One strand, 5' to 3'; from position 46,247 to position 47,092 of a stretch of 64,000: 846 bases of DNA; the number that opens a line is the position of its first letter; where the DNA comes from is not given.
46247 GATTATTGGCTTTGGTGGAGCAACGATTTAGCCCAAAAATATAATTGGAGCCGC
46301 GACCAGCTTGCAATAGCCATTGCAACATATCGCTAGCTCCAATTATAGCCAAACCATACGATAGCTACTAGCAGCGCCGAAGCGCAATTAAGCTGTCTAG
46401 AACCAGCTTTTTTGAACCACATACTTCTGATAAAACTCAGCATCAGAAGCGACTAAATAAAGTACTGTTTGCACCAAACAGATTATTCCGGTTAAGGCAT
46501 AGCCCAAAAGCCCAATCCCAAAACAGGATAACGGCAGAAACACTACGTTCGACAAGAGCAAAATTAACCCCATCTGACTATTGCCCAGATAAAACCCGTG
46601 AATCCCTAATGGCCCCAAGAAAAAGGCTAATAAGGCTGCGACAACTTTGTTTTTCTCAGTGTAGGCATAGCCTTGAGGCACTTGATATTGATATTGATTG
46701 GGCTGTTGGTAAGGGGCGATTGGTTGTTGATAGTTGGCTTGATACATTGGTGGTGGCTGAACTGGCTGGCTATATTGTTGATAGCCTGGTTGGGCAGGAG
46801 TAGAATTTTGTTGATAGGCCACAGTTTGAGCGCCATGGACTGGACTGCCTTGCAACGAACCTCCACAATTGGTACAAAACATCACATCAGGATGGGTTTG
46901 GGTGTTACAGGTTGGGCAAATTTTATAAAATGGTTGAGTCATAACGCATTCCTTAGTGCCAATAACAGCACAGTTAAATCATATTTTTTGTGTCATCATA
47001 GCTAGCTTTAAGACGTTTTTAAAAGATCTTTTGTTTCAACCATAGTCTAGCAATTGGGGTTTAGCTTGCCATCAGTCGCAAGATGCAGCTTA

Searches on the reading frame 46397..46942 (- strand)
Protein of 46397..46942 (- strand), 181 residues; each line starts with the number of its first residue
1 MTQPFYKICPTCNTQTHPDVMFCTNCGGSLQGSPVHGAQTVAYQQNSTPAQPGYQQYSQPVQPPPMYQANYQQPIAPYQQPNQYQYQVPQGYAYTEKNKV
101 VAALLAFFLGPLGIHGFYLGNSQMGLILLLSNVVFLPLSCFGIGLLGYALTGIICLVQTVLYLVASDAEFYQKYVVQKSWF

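Call 70: search_protein_families(library=pfam, proteins=[window:46397-46942:-], max_evalue=0.001)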
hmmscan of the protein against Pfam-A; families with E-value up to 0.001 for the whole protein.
window:46397-46942:- (181 aa): 3 families
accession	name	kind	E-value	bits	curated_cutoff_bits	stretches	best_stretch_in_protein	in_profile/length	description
PF05154.21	TM2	-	1.4e-10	41.6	27.9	1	96-143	2-44/51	TM2 domain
PF12773.13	DZR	-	0.00023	21.7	27.3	1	9-31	1-23/45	Double zinc ribbon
PF13240.11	Zn_Ribbon_1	-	0.00043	20.4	25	1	9-28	2-21/23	zinc-ribbon domain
